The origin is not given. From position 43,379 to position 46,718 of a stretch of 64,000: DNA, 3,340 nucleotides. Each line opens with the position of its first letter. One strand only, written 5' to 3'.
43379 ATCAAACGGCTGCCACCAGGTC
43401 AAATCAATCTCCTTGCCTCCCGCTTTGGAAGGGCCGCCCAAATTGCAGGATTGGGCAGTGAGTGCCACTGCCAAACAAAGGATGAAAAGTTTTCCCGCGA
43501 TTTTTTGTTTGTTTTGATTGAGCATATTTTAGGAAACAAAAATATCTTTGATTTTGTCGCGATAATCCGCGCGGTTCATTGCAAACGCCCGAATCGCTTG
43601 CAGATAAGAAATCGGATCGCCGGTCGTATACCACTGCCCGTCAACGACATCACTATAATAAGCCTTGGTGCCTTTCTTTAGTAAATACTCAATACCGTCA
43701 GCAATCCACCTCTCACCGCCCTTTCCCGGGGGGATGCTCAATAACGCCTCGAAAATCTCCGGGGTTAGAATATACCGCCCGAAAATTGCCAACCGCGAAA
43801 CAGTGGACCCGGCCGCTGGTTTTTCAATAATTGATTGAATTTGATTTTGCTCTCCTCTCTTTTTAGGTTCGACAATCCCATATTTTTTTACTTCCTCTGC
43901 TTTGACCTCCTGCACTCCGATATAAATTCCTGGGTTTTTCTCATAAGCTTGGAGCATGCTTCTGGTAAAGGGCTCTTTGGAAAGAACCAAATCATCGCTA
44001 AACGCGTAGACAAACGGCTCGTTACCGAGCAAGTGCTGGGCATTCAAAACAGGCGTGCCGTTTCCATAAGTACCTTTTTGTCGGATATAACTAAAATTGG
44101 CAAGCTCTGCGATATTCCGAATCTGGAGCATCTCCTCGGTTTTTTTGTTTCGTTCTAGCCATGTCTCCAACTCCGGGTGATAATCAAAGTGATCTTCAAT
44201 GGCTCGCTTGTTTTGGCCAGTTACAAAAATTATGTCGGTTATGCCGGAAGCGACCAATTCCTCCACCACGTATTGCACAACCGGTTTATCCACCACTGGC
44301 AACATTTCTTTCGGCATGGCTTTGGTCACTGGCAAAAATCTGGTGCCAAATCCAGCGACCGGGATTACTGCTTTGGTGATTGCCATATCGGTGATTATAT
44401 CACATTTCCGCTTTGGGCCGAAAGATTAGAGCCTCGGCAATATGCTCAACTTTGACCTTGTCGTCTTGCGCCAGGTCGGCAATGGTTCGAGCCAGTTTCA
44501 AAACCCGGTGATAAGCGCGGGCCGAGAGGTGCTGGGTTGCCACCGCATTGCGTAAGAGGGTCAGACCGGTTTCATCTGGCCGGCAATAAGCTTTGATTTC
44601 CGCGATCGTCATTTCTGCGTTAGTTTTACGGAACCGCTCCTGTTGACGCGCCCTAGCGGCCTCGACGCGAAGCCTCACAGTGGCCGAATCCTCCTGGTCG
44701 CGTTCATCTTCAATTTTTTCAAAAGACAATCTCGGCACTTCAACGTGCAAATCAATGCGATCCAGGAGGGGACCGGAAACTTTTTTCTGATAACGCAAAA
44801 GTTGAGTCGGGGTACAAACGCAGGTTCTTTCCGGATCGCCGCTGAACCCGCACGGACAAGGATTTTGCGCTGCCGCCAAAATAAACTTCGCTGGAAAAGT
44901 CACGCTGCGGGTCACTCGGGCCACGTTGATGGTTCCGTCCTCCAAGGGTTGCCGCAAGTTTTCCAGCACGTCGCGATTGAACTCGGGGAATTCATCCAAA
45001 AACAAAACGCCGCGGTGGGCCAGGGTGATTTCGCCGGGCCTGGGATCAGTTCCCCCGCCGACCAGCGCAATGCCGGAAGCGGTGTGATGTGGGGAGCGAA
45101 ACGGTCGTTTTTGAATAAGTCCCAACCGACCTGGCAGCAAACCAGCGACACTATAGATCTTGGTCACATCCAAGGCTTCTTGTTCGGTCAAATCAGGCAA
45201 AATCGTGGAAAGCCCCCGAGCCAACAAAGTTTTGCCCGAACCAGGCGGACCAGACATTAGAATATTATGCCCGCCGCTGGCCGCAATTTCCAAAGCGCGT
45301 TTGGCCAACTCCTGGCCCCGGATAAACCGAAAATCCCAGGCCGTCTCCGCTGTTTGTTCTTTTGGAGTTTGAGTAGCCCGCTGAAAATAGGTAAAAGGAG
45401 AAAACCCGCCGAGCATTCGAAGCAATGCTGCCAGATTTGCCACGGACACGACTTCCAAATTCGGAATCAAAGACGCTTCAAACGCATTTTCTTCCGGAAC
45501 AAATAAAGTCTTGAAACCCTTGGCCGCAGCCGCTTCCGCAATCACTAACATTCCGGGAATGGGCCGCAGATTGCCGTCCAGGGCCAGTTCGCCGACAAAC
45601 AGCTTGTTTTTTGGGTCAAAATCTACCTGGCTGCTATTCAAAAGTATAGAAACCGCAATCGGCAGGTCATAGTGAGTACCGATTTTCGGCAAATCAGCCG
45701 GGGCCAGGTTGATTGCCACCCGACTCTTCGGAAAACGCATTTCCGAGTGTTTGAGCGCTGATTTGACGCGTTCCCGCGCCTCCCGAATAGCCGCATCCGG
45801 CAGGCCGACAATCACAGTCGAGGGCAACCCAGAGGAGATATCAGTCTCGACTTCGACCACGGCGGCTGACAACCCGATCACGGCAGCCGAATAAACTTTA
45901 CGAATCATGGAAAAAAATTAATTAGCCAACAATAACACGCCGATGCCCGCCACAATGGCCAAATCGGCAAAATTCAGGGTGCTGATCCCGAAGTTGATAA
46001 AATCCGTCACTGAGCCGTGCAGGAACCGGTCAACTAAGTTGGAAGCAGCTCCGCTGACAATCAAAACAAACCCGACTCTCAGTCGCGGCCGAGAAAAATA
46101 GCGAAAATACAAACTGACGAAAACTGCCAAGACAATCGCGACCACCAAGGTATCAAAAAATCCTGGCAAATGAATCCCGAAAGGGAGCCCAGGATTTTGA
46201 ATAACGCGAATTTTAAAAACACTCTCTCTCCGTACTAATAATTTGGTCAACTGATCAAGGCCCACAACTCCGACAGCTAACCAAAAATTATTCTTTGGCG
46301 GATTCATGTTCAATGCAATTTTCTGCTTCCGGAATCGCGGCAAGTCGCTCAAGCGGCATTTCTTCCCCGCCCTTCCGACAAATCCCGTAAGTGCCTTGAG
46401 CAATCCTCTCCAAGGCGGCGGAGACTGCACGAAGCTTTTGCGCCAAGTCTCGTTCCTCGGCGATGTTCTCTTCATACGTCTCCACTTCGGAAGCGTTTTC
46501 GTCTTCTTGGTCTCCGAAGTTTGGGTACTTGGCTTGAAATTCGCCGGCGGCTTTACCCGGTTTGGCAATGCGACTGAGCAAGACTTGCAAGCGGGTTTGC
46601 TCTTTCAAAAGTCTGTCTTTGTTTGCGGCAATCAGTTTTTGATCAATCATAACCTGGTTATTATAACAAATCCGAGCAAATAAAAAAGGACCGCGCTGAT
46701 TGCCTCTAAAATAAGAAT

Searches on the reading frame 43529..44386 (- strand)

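Call 6: search_protein_families(library=pfam, proteins=[window:43529-44386:-], max_evalue=0.01)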
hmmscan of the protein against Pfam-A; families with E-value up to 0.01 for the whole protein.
window:43529-44386:- (285 aa): 2 families
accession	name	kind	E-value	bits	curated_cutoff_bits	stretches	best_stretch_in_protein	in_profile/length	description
PF00483.29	NTP_transferase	-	1e-33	117.4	21.2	1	5-267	1-241/245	Nucleotidyl transferase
PF12804.13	NTP_transf_3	-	0.00013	22.6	27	1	6-62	1-52/160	MobA-like NTP transferase domain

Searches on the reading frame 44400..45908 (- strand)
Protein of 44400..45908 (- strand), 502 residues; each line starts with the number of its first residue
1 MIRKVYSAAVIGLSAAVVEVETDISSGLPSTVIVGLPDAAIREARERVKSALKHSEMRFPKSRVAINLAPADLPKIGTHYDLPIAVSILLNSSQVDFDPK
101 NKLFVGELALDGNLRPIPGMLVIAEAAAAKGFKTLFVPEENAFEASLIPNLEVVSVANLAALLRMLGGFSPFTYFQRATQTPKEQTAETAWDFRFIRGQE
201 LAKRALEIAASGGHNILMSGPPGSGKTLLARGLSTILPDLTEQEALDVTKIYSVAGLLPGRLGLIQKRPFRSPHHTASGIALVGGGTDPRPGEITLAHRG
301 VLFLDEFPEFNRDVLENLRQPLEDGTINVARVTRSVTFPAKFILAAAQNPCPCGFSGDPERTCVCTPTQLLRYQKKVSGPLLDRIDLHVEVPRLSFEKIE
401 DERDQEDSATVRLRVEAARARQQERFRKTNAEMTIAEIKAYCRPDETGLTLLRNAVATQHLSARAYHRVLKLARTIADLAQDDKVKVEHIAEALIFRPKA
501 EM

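Call 6: search_protein_families(library=pfam, proteins=[window:44400-45908:-], max_evalue=0.01)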
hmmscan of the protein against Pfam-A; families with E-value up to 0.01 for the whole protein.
window:44400-45908:- (502 aa): 13 families
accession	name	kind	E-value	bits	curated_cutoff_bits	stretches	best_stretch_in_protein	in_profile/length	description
PF01078.27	Mg_chelatase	-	3e-91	304.8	20.3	1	192-398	1-206/207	Magnesium chelatase, subunit ChlI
PF13541.12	ChlI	-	4.5e-43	146.4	27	1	20-141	1-121/121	Subunit ChlI of Mg-chelatase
PF13335.12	Mg_chelatase_C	-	8.5e-31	106.8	26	1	406-497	2-94/94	Magnesium chelatase, subunit ChlI C-terminal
PF07728.20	AAA_5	-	1.7e-07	31.7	22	1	215-352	1-125/139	AAA domain (dynein-related subfamily)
PF00493.29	MCM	-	2.2e-06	27.4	23.3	1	291-356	114-179/224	MCM P-loop domain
PF00158.32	Sigma54_activat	-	4.4e-06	26.9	20.2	1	285-349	80-144/168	Sigma-54 interaction domain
PF00004.35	AAA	-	0.00055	20.8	21.2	0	216-236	1-21/131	ATPase family associated with various cellular activities (AAA)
PF05362.19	Lon_C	-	0.00061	19.9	21.1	1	41-150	74-181/205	Lon protease (S16) C-terminal proteolytic domain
PF05496.18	RuvB_N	-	0.00065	19.9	27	0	215-233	35-53/159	Holliday junction DNA helicase RuvB P-loop domain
PF07724.20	AAA_2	-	0.0018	18.8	27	0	215-338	5-114/166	AAA domain (Cdc48 subfamily)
PF13191.12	AAA_16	-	0.002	19.1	32.6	1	200-237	8-48/167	AAA ATPase domain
PF06068.19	TIP49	-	0.0027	17.4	23.8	1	212-254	49-91/347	TIP49 P-loop domain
PF20720.3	nSTAND3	-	0.0088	16.2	27.2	0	213-235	17-39/155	Novel STAND NTPase 3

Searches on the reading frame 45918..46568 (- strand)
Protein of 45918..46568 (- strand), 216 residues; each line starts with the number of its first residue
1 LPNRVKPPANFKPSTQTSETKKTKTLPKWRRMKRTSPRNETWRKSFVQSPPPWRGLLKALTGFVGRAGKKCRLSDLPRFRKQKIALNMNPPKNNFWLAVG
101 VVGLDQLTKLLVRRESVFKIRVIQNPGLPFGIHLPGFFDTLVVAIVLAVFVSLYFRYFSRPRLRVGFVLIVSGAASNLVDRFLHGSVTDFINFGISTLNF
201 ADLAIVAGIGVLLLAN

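Call 6: search_protein_families(library=pfam, proteins=[window:45918-46568:-], max_evalue=0.01)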
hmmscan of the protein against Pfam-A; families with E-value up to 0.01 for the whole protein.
window:45918-46568:- (216 aa): 1 family
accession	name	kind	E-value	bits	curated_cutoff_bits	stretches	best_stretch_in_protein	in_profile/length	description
PF01252.23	Peptidase_A8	-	6.6e-22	78.7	25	1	98-214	2-138/142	Signal peptidase (SPase) II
